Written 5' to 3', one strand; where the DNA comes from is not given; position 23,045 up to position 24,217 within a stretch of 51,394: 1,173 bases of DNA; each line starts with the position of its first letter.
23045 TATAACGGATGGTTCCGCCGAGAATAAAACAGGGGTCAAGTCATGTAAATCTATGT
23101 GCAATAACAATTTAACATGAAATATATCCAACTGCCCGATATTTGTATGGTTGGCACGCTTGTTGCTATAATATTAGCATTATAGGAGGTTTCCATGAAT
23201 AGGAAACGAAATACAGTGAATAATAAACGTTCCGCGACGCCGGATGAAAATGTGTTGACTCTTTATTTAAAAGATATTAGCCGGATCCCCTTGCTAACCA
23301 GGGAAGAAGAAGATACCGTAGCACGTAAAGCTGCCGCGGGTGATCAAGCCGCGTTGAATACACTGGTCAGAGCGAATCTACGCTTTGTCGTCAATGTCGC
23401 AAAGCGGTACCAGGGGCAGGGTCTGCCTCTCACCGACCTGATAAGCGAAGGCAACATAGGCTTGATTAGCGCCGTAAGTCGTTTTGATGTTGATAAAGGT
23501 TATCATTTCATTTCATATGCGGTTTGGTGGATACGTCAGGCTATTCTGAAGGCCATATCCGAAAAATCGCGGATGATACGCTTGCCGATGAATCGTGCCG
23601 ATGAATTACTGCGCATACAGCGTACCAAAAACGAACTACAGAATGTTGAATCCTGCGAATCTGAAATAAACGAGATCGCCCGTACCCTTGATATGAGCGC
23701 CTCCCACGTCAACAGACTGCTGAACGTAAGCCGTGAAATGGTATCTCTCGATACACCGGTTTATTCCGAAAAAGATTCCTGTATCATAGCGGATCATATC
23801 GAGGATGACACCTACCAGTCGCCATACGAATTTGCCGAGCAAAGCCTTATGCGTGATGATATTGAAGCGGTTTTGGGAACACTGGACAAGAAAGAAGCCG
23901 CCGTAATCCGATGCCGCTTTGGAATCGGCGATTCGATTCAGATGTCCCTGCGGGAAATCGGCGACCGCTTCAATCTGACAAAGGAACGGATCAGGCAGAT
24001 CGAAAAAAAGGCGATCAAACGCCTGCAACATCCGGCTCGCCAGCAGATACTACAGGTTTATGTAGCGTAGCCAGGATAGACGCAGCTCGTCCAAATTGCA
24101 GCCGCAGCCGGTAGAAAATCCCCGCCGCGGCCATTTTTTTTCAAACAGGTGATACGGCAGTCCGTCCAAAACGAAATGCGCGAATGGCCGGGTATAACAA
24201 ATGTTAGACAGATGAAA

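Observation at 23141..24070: Exact sigma-54 promoter in front of an RpoS-like sigma factor (possible RpoN-to-sigma cascade)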

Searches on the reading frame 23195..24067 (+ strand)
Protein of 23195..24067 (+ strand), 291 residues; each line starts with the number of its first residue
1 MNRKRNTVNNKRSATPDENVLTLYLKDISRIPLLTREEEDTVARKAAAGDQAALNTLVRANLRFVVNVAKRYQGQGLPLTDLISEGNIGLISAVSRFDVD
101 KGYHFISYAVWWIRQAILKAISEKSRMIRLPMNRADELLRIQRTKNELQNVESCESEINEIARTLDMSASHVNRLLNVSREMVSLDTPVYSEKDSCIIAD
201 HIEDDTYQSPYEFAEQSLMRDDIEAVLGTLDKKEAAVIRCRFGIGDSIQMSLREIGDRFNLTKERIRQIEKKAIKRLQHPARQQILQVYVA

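Call 8: search_protein_families(library=pfam, proteins=[window:23195-24067:+])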
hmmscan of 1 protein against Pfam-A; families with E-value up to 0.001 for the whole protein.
window:23195-24067:+ (291 aa): 5 families
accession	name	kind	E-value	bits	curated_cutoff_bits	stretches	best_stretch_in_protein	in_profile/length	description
PF04542.20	Sigma70_r2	-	2.2e-19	69.4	24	1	57-126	1-70/71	Sigma-70 region 2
PF04545.22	Sigma70_r4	-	9.6e-17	60.7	24.1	1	226-279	1-50/50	Sigma-70, region 4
PF00140.25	Sigma70_r1_2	-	1.3e-12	47.9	22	1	21-52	3-34/34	Sigma-70 factor, region 1.2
PF04539.22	Sigma70_r3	-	7.2e-11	42.5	25.3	1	137-212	2-76/78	Sigma-70 region 3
PF10078.15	DUF2316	-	0.00011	22.8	26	1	141-205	8-64/89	Uncharacterized protein conserved in bacteria (DUF2316)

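Call 9: search_protein_families(library=ncbifam, proteins=[window:23195-24067:+])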
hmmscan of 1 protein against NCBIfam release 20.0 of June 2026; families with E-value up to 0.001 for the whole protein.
window:23195-24067:+ (291 aa): 52 families (the best 25 are shown)
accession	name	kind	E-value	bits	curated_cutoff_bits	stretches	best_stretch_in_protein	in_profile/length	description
NF004208.0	PRK05658.1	equivalog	3.8e-84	283.8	555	1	51-290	391-629/631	RNA polymerase sigma factor RpoD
NF006666.0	PRK09210.1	equivalog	2.6e-82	277.1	572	1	21-290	101-369/370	RNA polymerase sigma factor RpoD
NF041931.2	MzaA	equivalog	6.5e-78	263.3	800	1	52-290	475-714/726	MZA anti-phage system associated sigma-70 family RNA polymerase sigma factor MzaA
TIGR02997.1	Sig70-cyanoRpoD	subfamily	1.3e-76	257.8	384.5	1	51-277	73-297/298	RNA polymerase sigma factor, RpoD/SigA family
TIGR02394.1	rpoS_proteo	equivalog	5.8e-76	255.7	378.7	1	10-282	4-275/285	RNA polymerase sigma factor RpoS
TIGR02393.1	RpoD_Cterm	equivalog_domain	1.1e-75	254.3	354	1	54-290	2-237/238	RNA polymerase sigma factor RpoD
NF005920.0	PRK07921.1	subfamily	7.4e-72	242.1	464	1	50-290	88-327/328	RNA polymerase sigma factor SigB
NF004207.0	PRK05657.1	equivalog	8.5e-72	242.3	394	1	10-284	47-320/329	RNA polymerase sigma factor RpoS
NF005643.0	PRK07406.1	equivalog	1.5e-71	241.6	500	1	52-290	160-396/397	RNA polymerase sigma factor RpoD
NF004561.0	PRK05901.1-3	equivalog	2.7e-68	231.4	582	1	49-290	296-536/537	RNA polymerase sigma factor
NF005785.0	PRK07598.1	equivalog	1e-67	228.8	554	1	51-289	174-410/415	RNA polymerase sigma factor SigC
NF004560.0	PRK05901.1-1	equivalog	1.7e-65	222.1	711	1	52-290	278-515/516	RNA polymerase sigma factor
NF005642.0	PRK07405.1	subfamily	1.5e-62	211.7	524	1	45-284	76-311/318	RNA polymerase sigma factor SigD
NF004615.0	PRK05949.1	subfamily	4.4e-62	209.9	530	1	42-290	82-325/327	RNA polymerase sigma factor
NF004565.0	PRK05901.2-3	equivalog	1.4e-59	202.3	484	1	5-290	204-499/501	RNA polymerase sigma factor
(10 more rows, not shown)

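Call 10: find_homologous_proteins(query=window:23195-24067:+, max_evalue=1e-20)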
Query window:23195-24067:+ (291 aa): 8000 proteins with E <= 1e-20 among 8000 candidates; the best 120 are listed.
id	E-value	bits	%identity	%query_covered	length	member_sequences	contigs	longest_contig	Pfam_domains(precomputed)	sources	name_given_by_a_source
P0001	6.9e-178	607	97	100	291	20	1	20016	PF04545.23,PF00140.26,PF04542.21,PF04539.23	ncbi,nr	ncbi:MAG: RNA polymerase sigma factor RpoD/SigA [Spirochaetaceae bacterium]|nr:RNA polymerase sigma 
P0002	3.0e-171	586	93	100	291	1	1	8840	PF04545.23,PF00140.26,PF04542.21,PF04539.23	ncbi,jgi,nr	ncbi:MAG: RNA polymerase sigma factor RpoD/SigA [Spirochaetaceae bacterium]|jgi:RNA polymerase prima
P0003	3.2e-167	572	97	95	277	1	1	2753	PF04545.23,PF00140.26,PF04542.21,PF04539.23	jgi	jgi:RNA polymerase primary sigma factor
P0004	7.5e-167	571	92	100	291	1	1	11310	PF04545.23,PF00140.26,PF04542.21,PF04539.23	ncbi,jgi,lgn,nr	ncbi:MAG: RNA polymerase sigma factor RpoD/SigA [Spirochaetaceae bacterium]|jgi:RNA polymerase prima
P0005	2.2e-166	570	92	100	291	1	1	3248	PF04545.23,PF00140.26,PF04542.21,PF04539.23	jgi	jgi:RNA polymerase primary sigma factor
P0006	4.3e-166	569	92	100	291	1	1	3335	PF04545.23,PF00140.26,PF04542.21,PF04539.23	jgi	jgi:RNA polymerase primary sigma factor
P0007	8.5e-166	568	92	100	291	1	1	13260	PF04545.23,PF00140.26,PF04542.21,PF04539.23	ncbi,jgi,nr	ncbi:MAG: RNA polymerase sigma factor RpoD/SigA [Spirochaetaceae bacterium]|jgi:RNA polymerase prima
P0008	3.9e-165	566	91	100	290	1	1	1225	PF04545.23,PF00140.26,PF04542.21,PF04539.23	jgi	jgi:RNA polymerase primary sigma factor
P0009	1.1e-164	564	92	100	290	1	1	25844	PF04545.23,PF00140.26,PF04542.21,PF04539.23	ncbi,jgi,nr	ncbi:MAG: RNA polymerase sigma factor RpoD/SigA [Treponema sp.]|jgi:RNA polymerase primary sigma fac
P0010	1.9e-164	563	91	100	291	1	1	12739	PF04545.23,PF00140.26,PF04542.21,PF04539.23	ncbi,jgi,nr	ncbi:MAG: RNA polymerase sigma factor RpoD/SigA [Spirochaetaceae bacterium]|jgi:RNA polymerase prima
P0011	9.0e-164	561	91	100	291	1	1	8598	PF04545.23,PF00140.26,PF04542.21,PF04539.23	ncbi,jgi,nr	ncbi:MAG: RNA polymerase sigma factor RpoD/SigA [Spirochaetaceae bacterium]|jgi:RNA polymerase prima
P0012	5.6e-163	558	90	100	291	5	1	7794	PF04545.23,PF00140.26,PF04542.21,PF04539.23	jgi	jgi:RNA polymerase primary sigma factor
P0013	6.6e-162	555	89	100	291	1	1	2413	PF04545.23,PF00140.26,PF04542.21,PF04539.23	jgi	jgi:RNA polymerase primary sigma factor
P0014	1.4e-156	538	84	100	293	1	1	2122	PF04545.23,PF00140.26,PF04542.21,PF04539.23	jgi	jgi:RNA polymerase primary sigma factor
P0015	1.6e-152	524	83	100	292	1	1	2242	PF04545.23,PF00140.26,PF04542.21,PF04539.23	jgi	jgi:RNA polymerase primary sigma factor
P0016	6.1e-136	470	74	100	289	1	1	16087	PF04545.23,PF00140.26,PF04542.21,PF04539.23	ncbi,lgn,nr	ncbi:RNA polymerase sigma factor [Spirochaetia bacterium]|nr:RNA polymerase sigma factor [Spirochaet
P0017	5.2e-133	460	75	97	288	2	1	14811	PF04545.23,PF00140.26,PF04542.21,PF04539.23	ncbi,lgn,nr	ncbi:RNA polymerase sigma factor [Spirochaetia bacterium]|nr:RNA polymerase sigma factor [Spirochaet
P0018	1.0e-124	433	66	100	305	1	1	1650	PF04545.23,PF00140.26,PF04542.21,PF04539.23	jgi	jgi:RNA polymerase primary sigma factor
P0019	3.6e-124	431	68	100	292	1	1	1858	PF04545.23,PF00140.26,PF04542.21,PF04539.23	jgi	jgi:RNA polymerase primary sigma factor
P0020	6.4e-123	427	67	99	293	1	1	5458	PF04545.23,PF00140.26,PF04542.21,PF04539.23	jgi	jgi:RNA polymerase primary sigma factor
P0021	2.8e-122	425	67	100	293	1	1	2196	PF04545.23,PF00140.26,PF04542.21,PF04539.23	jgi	jgi:RNA polymerase primary sigma factor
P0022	4.0e-122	425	70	96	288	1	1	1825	PF04545.23,PF00140.26,PF04542.21,PF04539.23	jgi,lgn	jgi:RNA polymerase primary sigma factor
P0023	9.4e-122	423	67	99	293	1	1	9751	PF04545.23,PF00140.26,PF04542.21,PF04539.23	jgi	jgi:RNA polymerase primary sigma factor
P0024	4.6e-121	421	71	95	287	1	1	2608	PF04545.23,PF00140.26,PF04542.21,PF04539.23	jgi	jgi:RNA polymerase primary sigma factor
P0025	5.1e-121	421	69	96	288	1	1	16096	PF04545.23,PF00140.26,PF04542.21,PF04539.23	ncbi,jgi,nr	ncbi:MAG: RNA polymerase sigma factor RpoD/SigA [Treponema sp.]|jgi:RNA polymerase primary sigma fac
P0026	6.2e-121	421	69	95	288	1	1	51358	PF04545.23,PF00140.26,PF04542.21,PF04539.23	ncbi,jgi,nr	ncbi:MAG: RNA polymerase sigma factor RpoD/SigA [Treponema sp.]|jgi:RNA polymerase primary sigma fac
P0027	8.1e-121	420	71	95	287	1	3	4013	PF04545.23,PF00140.26,PF04542.21,PF04539.23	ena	-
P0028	9.7e-121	420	66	100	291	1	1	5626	PF04545.23,PF00140.26,PF04542.21,PF04539.23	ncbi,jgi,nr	ncbi:MAG: RNA polymerase sigma factor RpoD/SigA [Spirochaetaceae bacterium]|jgi:RNA polymerase prima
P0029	9.9e-121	420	69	96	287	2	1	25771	PF04545.23,PF00140.26,PF04542.21,PF04539.23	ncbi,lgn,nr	ncbi:MAG: RNA polymerase sigma factor RpoD/SigA [Spirochaetaceae bacterium]|nr:RNA polymerase sigma 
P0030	1.9e-120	419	66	98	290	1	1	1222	PF04545.23,PF00140.26,PF04542.21,PF04539.23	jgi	jgi:RNA polymerase primary sigma factor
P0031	2.0e-120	419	68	96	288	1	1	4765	PF04545.23,PF00140.26,PF04542.21,PF04539.23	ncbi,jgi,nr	ncbi:MAG: RNA polymerase sigma factor RpoD/SigA [Treponema sp.]|jgi:RNA polymerase primary sigma fac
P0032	3.0e-120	418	70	95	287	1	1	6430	PF04545.23,PF00140.26,PF04542.21,PF04539.23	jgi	jgi:RNA polymerase primary sigma factor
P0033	3.3e-120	418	67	98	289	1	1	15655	PF04545.23,PF00140.26,PF04542.21,PF04539.23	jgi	jgi:RNA polymerase primary sigma factor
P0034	5.6e-120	418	69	96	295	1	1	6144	PF04545.23,PF00140.26,PF04542.21,PF04539.23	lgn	-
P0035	8.1e-120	417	66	98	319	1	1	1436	PF04545.23,PF00140.26,PF04542.21,PF04539.23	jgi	jgi:RNA polymerase primary sigma factor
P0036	9.0e-120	417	67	96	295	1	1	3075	PF04545.23,PF00140.26,PF04542.21,PF04539.23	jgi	jgi:RNA polymerase primary sigma factor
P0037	9.1e-120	417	67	100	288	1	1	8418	PF04545.23,PF00140.26,PF04542.21,PF04539.23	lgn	-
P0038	1.3e-119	416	66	99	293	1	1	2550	PF04545.23,PF00140.26,PF04542.21,PF04539.23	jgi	jgi:RNA polymerase primary sigma factor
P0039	1.4e-119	416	68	95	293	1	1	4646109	PF04545.23,PF00140.26,PF04542.21,PF04539.23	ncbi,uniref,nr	ncbi:sigma-70 family RNA polymerase sigma factor [Breznakiella homolactica]|uniref:RNA polymerase si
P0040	1.5e-119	416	68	96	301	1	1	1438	PF04545.23,PF00140.26,PF04542.21,PF04539.23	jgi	jgi:RNA polymerase primary sigma factor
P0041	1.5e-119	416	67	100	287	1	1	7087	PF04545.23,PF00140.26,PF04542.21,PF04539.23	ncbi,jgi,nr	ncbi:MAG: RNA polymerase sigma factor RpoD/SigA [Spirochaetaceae bacterium]|jgi:RNA polymerase prima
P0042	1.8e-119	416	66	98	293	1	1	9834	PF04545.23,PF00140.26,PF04542.21,PF04539.23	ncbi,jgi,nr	ncbi:MAG: RNA polymerase sigma factor RpoD/SigA [Treponema sp.]|jgi:RNA polymerase primary sigma fac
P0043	2.2e-119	416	65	99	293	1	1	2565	PF04545.23,PF00140.26,PF04542.21,PF04539.23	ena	-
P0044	3.3e-119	415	66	99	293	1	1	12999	PF04545.23,PF00140.26,PF04542.21,PF04539.23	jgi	jgi:RNA polymerase primary sigma factor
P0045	3.4e-119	415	66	99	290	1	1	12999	PF04545.23,PF00140.26,PF04542.21,PF04539.23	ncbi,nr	ncbi:MAG: RNA polymerase sigma factor RpoD/SigA [Spirochaetaceae bacterium]|nr:RNA polymerase sigma 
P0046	4.1e-119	415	65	100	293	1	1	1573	PF04545.23,PF00140.26,PF04542.21,PF04539.23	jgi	jgi:RNA polymerase primary sigma factor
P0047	5.7e-119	414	68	96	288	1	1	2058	PF04545.23,PF00140.26,PF04542.21,PF04539.23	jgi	jgi:RNA polymerase primary sigma factor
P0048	6.4e-119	414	69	95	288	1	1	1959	PF04545.23,PF00140.26,PF04542.21,PF04539.23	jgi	jgi:RNA polymerase primary sigma factor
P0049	6.9e-119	414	67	98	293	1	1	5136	PF04545.23,PF00140.26,PF04542.21,PF04539.23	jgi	-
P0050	8.1e-119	414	65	99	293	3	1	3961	PF04545.23,PF00140.26,PF04542.21,PF04539.23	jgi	jgi:RNA polymerase primary sigma factor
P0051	8.3e-119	414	65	99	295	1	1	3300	PF04545.23,PF00140.26,PF04542.21,PF04539.23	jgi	jgi:RNA polymerase primary sigma factor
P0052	1.2e-118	413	68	96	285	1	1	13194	PF04545.23,PF00140.26,PF04542.21,PF04539.23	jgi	jgi:RNA polymerase primary sigma factor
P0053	1.4e-118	413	64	99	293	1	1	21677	PF04545.23,PF00140.26,PF04542.21,PF04539.23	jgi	jgi:RNA polymerase primary sigma factor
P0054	1.5e-118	413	68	97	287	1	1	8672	PF04545.23,PF00140.26,PF04542.21,PF04539.23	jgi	jgi:RNA polymerase primary sigma factor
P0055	1.9e-118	413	65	98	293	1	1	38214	PF04545.23,PF00140.26,PF04542.21,PF04539.23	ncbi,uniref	ncbi:RNA polymerase sigma factor RpoD/SigA [Treponema sp. TIM-1]|uniref:sigma-70 family RNA polymera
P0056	1.9e-118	413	66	99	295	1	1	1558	PF04545.23,PF00140.26,PF04542.21,PF04539.23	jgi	jgi:RNA polymerase primary sigma factor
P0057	2.2e-118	412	67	96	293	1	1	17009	PF04545.23,PF00140.26,PF04542.21,PF04539.23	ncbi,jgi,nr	ncbi:MAG: RNA polymerase sigma factor RpoD/SigA [Treponema sp.]|jgi:RNA polymerase primary sigma fac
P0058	2.8e-118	412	67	95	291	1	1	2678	PF04545.23,PF00140.26,PF04542.21,PF04539.23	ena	-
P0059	3.0e-118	412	65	98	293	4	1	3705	PF04545.23,PF00140.26,PF04542.21,PF04539.23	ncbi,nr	ncbi:MAG: RNA polymerase sigma factor RpoD/SigA [Spirochaetaceae bacterium]|nr:RNA polymerase sigma 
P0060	3.1e-118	412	67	95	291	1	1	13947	PF04545.23,PF00140.26,PF04542.21,PF04539.23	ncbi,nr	ncbi:MAG: RNA polymerase sigma factor RpoD/SigA [Spirochaetaceae bacterium]|nr:RNA polymerase sigma 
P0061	3.4e-118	412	67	96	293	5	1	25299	PF04545.23,PF00140.26,PF04542.21,PF04539.23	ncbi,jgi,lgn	-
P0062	3.7e-118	412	65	99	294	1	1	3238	PF04545.23,PF00140.26,PF04542.21,PF04539.23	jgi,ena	-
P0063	3.8e-118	412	64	99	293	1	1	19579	PF04545.23,PF00140.26,PF04542.21,PF04539.23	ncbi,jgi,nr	ncbi:MAG: RNA polymerase sigma factor RpoD/SigA [Treponema sp.]|jgi:RNA polymerase primary sigma fac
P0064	3.8e-118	412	64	100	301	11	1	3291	PF04545.23,PF00140.26,PF04542.21,PF04539.23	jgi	jgi:RNA polymerase primary sigma factor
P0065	4.1e-118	411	66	99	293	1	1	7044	PF04545.23,PF00140.26,PF04542.21,PF04539.23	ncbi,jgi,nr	ncbi:MAG: RNA polymerase sigma factor RpoD/SigA [Spirochaetaceae bacterium]|jgi:RNA polymerase prima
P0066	4.5e-118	411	67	97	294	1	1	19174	PF04545.23,PF00140.26,PF04542.21,PF04539.23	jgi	jgi:RNA polymerase primary sigma factor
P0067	4.6e-118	411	66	99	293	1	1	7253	PF04545.23,PF00140.26,PF04542.21,PF04539.23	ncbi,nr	ncbi:RNA polymerase sigma factor [Spirochaetia bacterium]|nr:RNA polymerase sigma factor [Spirochaet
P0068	4.6e-118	411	67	95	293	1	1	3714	PF04545.23,PF00140.26,PF04542.21,PF04539.23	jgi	jgi:RNA polymerase primary sigma factor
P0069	4.9e-118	411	67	96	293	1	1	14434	PF04545.23,PF00140.26,PF04542.21,PF04539.23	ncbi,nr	ncbi:MAG: RNA polymerase sigma factor RpoD/SigA [Treponema sp.]|nr:RNA polymerase sigma factor RpoD/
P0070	5.0e-118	411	64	100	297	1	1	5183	PF04545.23,PF00140.26,PF04542.21,PF04539.23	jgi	jgi:RNA polymerase primary sigma factor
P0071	5.4e-118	411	67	96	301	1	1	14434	PF04545.23,PF00140.26,PF04542.21,PF04539.23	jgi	jgi:RNA polymerase primary sigma factor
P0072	5.4e-118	411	64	99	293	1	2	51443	PF04545.23,PF00140.26,PF04542.21,PF04539.23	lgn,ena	-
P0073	5.5e-118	411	65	99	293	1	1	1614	PF04545.23,PF00140.26,PF04542.21,PF04539.23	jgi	jgi:RNA polymerase primary sigma factor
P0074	5.5e-118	411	67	95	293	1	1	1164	PF04545.23,PF00140.26,PF04542.21,PF04539.23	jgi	jgi:RNA polymerase primary sigma factor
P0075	5.6e-118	411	66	97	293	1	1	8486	PF04545.23,PF00140.26,PF04542.21,PF04539.23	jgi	jgi:RNA polymerase primary sigma factor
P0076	5.9e-118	411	65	99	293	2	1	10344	PF04545.23,PF00140.26,PF04542.21,PF04539.23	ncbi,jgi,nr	ncbi:MAG: RNA polymerase sigma factor RpoD/SigA [Treponema sp.]|jgi:RNA polymerase primary sigma fac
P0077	6.2e-118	411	65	100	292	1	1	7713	PF04545.23,PF00140.26,PF04542.21,PF04539.23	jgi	jgi:RNA polymerase primary sigma factor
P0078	6.9e-118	411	66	98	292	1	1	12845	PF04545.23,PF00140.26,PF04542.21,PF04539.23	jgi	jgi:RNA polymerase primary sigma factor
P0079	7.6e-118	411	66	98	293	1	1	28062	PF04545.23,PF00140.26,PF04542.21,PF04539.23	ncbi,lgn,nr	ncbi:RNA polymerase sigma factor [Spirochaetia bacterium]|nr:RNA polymerase sigma factor [Spirochaet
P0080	7.9e-118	410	64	99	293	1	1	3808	PF04545.23,PF00140.26,PF04542.21,PF04539.23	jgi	jgi:RNA polymerase primary sigma factor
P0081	8.1e-118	410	66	96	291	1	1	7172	PF04545.23,PF00140.26,PF04542.21,PF04539.23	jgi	jgi:RNA polymerase primary sigma factor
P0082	9.1e-118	410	67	95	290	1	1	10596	PF04545.23,PF00140.26,PF04542.21,PF04539.23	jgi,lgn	jgi:RNA polymerase primary sigma factor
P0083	9.1e-118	410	67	95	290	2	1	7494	PF04545.23,PF00140.26,PF04542.21,PF04539.23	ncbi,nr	ncbi:MAG: RNA polymerase sigma factor RpoD/SigA [Spirochaetaceae bacterium]|nr:RNA polymerase sigma 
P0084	9.2e-118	410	66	99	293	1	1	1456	PF04545.23,PF00140.26,PF04542.21,PF04539.23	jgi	jgi:RNA polymerase primary sigma factor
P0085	9.3e-118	410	65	96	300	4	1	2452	PF04545.23,PF00140.26,PF04542.21,PF04539.23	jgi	jgi:RNA polymerase primary sigma factor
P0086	9.6e-118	410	63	100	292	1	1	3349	PF04545.23,PF00140.26,PF04542.21,PF04539.23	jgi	jgi:RNA polymerase primary sigma factor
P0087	1.0e-117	410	67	96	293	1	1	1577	PF04545.23,PF00140.26,PF04542.21,PF04539.23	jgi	jgi:RNA polymerase primary sigma factor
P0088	1.0e-117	410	65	98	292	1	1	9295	PF04545.23,PF00140.26,PF04542.21,PF04539.23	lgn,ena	-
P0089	1.0e-117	410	64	99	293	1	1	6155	PF04545.23,PF00140.26,PF04542.21,PF04539.23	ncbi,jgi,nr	ncbi:MAG: RNA polymerase sigma factor RpoD/SigA [Treponema sp.]|jgi:RNA polymerase primary sigma fac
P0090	1.2e-117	410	64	100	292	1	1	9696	PF04545.23,PF00140.26,PF04542.21,PF04539.23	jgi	jgi:RNA polymerase primary sigma factor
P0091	1.2e-117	410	67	96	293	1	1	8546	PF04545.23,PF00140.26,PF04542.21,PF04539.23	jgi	-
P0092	1.2e-117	410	65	100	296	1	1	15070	PF04545.23,PF00140.26,PF04542.21,PF04539.23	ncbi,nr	ncbi:MAG: RNA polymerase sigma factor RpoD/SigA [Treponema sp.]|nr:RNA polymerase sigma factor RpoD/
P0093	1.3e-117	410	65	100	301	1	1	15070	PF04545.23,PF00140.26,PF04542.21,PF04539.23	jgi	jgi:RNA polymerase primary sigma factor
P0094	1.3e-117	410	65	97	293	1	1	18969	PF04545.23,PF00140.26,PF04542.21,PF04539.23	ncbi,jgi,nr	ncbi:MAG: RNA polymerase sigma factor RpoD/SigA [Spirochaetaceae bacterium]|jgi:RNA polymerase prima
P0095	1.4e-117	410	67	95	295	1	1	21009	PF04545.23,PF00140.26,PF04542.21,PF04539.23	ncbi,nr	ncbi:MAG: RNA polymerase sigma factor RpoD/SigA [Spirochaetaceae bacterium]|nr:RNA polymerase sigma 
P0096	1.4e-117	410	67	95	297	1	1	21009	PF04545.23,PF00140.26,PF04542.21,PF04539.23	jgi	jgi:RNA polymerase primary sigma factor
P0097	1.5e-117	410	65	95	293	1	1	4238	PF04545.23,PF00140.26,PF04542.21,PF04539.23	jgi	jgi:RNA polymerase primary sigma factor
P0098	1.6e-117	409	68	95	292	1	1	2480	PF04545.23,PF00140.26,PF04542.21,PF04539.23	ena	-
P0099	1.7e-117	409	65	98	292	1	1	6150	PF04545.23,PF00140.26,PF04542.21,PF04539.23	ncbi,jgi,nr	ncbi:MAG: RNA polymerase sigma factor RpoD/SigA [Spirochaetaceae bacterium]|jgi:RNA polymerase prima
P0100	1.9e-117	409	67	95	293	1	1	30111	PF04545.23,PF00140.26,PF04542.21,PF04539.23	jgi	jgi:RNA polymerase primary sigma factor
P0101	1.9e-117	409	67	96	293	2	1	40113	PF04545.23,PF00140.26,PF04542.21,PF04539.23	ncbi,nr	ncbi:MAG: RNA polymerase sigma factor RpoD/SigA [Treponema sp.]|nr:RNA polymerase sigma factor RpoD/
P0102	2.2e-117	409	65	98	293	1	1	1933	PF04545.23,PF00140.26,PF04542.21,PF04539.23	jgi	jgi:RNA polymerase primary sigma factor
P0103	2.2e-117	409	64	99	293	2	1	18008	PF04545.23,PF00140.26,PF04542.21,PF04539.23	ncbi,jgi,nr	ncbi:MAG: RNA polymerase sigma factor RpoD/SigA [Spirochaetaceae bacterium]|jgi:RNA polymerase prima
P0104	2.4e-117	409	65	97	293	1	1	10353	PF04545.23,PF00140.26,PF04542.21,PF04539.23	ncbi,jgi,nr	ncbi:MAG: RNA polymerase sigma factor RpoD/SigA [Treponema sp.]|jgi:RNA polymerase primary sigma fac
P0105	2.4e-117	409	65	100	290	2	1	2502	PF04545.23,PF00140.26,PF04542.21,PF04539.23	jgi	-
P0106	2.6e-117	409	64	100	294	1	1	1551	PF04545.23,PF00140.26,PF04542.21,PF04539.23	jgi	jgi:RNA polymerase primary sigma factor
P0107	2.7e-117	409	65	99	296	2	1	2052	PF04545.23,PF00140.26,PF04542.21,PF04539.23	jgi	jgi:RNA polymerase primary sigma factor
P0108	2.7e-117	409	67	97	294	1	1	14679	PF04545.23,PF00140.26,PF04542.21,PF04539.23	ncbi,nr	ncbi:MAG: RNA polymerase sigma factor RpoD/SigA [Treponema sp.]|nr:RNA polymerase sigma factor RpoD/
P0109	2.8e-117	409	67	97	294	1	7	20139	PF04545.23,PF00140.26,PF04542.21,PF04539.23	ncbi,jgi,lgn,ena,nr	ncbi:MAG TPA: RNA polymerase sigma factor RpoD/SigA [Treponema sp.]|nr:RNA polymerase sigma factor R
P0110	3.1e-117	409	65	99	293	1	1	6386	PF04545.23,PF00140.26,PF04542.21,PF04539.23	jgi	jgi:RNA polymerase primary sigma factor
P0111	3.2e-117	408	68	95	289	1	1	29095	PF04545.23,PF00140.26,PF04542.21,PF04539.23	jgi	jgi:RNA polymerase primary sigma factor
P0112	3.3e-117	408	64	98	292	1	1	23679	PF04545.23,PF00140.26,PF04542.21,PF04539.23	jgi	jgi:RNA polymerase primary sigma factor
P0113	3.4e-117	408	63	100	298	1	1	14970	PF04545.23,PF00140.26,PF04542.21,PF04539.23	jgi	jgi:RNA polymerase primary sigma factor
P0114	4.0e-117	408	64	100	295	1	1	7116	PF04545.23,PF00140.26,PF04542.21,PF04539.23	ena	-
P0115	4.4e-117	408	66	95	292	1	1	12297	PF04545.23,PF00140.26,PF04542.21,PF04539.23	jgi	jgi:RNA polymerase primary sigma factor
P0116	4.5e-117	408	64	99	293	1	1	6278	PF04545.23,PF00140.26,PF04542.21,PF04539.23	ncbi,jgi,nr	ncbi:MAG: RNA polymerase sigma factor RpoD/SigA [Treponema sp.]|jgi:RNA polymerase primary sigma fac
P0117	5.3e-117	408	68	96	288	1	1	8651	PF04545.23,PF00140.26,PF04542.21,PF04539.23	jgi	jgi:RNA polymerase primary sigma factor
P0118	5.4e-117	408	65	97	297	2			PF04545.23,PF00140.26,PF04542.21,PF04539.23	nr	nr:RNA polymerase sigma factor RpoD/SigA [Treponema primitia]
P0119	5.8e-117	408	64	99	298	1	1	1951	PF04545.23,PF00140.26,PF04542.21,PF04539.23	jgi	jgi:RNA polymerase primary sigma factor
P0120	5.9e-117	408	65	95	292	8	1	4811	PF04545.23,PF00140.26,PF04542.21,PF04539.23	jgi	jgi:RNA polymerase primary sigma factor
